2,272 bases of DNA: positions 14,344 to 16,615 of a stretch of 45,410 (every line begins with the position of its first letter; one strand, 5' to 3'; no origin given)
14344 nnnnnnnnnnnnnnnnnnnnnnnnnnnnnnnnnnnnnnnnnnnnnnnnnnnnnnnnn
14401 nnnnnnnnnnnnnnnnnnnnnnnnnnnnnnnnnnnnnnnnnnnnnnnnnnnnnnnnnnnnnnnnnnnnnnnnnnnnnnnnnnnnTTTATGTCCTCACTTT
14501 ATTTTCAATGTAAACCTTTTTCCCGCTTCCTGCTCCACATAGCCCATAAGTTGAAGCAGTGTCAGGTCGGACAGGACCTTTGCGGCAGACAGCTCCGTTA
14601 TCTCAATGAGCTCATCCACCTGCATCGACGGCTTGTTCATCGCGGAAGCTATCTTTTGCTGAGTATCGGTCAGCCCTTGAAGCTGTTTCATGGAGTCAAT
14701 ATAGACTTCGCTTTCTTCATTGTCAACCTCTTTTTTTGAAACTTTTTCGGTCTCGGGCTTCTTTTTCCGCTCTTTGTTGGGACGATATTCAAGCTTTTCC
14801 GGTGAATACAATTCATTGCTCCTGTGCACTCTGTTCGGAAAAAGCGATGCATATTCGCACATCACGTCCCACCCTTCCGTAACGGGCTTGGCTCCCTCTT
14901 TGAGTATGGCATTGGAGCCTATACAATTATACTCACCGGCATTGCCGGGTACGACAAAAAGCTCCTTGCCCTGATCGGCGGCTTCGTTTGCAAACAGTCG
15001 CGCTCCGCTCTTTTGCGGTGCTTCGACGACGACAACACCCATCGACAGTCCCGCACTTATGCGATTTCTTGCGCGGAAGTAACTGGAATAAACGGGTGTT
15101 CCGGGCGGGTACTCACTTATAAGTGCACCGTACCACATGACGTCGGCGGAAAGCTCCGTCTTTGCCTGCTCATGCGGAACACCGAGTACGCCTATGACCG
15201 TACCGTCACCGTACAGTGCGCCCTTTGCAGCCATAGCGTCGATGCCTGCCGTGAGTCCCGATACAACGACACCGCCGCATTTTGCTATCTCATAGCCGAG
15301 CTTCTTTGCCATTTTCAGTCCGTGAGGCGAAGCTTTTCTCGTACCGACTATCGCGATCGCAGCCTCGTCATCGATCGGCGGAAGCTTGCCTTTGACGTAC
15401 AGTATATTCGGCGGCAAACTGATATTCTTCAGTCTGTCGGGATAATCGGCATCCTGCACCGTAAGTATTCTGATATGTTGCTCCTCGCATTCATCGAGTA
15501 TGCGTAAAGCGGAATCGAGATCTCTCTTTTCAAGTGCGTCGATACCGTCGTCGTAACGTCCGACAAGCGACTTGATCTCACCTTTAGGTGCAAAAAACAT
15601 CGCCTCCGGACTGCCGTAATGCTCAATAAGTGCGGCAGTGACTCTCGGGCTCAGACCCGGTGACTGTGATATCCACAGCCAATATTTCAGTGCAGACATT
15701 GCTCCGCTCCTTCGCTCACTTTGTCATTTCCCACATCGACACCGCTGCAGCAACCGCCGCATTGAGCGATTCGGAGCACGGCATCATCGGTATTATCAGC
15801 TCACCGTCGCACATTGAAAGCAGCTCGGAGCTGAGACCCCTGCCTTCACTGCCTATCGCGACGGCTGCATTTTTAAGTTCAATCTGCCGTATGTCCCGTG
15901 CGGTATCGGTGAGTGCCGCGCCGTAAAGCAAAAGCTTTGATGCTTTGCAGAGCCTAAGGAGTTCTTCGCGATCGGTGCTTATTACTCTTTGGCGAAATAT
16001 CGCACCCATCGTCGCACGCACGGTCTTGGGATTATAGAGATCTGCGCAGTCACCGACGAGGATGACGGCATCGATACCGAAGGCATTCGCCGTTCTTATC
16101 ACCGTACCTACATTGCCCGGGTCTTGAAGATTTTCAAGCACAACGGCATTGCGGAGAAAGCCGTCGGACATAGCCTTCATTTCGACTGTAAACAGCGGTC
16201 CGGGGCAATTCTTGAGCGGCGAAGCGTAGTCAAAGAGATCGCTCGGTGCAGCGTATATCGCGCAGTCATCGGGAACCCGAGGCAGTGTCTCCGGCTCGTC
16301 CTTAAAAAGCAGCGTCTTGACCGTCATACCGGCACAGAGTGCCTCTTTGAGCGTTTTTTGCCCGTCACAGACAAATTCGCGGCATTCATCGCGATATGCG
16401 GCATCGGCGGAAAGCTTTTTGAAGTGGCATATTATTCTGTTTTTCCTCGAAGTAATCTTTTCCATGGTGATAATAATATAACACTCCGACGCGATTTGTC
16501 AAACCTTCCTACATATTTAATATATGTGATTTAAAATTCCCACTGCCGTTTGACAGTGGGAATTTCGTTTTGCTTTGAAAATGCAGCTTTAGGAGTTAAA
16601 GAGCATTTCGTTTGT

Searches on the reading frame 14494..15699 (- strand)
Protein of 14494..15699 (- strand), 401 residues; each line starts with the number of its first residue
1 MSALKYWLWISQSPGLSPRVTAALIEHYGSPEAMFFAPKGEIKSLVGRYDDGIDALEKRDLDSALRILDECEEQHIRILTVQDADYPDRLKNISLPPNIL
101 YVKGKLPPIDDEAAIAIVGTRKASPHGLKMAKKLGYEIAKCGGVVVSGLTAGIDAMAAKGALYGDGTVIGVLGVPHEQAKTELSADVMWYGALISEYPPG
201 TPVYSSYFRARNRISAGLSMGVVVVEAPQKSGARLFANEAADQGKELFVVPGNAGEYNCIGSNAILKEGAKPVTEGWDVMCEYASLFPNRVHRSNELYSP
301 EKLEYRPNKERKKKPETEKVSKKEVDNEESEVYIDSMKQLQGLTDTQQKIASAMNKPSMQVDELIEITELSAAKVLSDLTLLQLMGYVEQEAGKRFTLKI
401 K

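Call 11: search_protein_families(library=pfam, proteins=[window:14494-15699:-], max_evalue=0.01)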
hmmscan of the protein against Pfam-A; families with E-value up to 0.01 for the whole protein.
window:14494-15699:- (401 aa): 3 families
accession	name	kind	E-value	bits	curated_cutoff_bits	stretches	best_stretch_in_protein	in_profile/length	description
PF02481.21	DNA_processg_A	-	2.5e-55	187.4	29.6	1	71-274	2-211/212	DNA recombination-mediator protein A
PF18306.6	LDcluster4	-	1.4e-09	38.2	26.3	1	114-222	3-97/151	SLOG cluster4 family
PF17782.7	DprA_WH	-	3.1e-09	37.2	22.9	1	340-394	7-61/61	DprA winged helix domain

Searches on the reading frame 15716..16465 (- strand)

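Call 11: search_protein_families(library=pfam, proteins=[window:15716-16465:-], max_evalue=0.01)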
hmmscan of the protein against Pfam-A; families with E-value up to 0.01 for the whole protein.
window:15716-16465:- (249 aa): 2 families
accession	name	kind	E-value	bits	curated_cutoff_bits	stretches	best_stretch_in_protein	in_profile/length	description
PF00588.24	SpoU_methylase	-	2.2e-35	122.2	29.7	1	107-244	3-141/142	SpoU rRNA Methylase family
PF22435.1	MRM3-like_sub_bind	-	0.0012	19.7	27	1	15-59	7-50/84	MRM3-like substrate binding domain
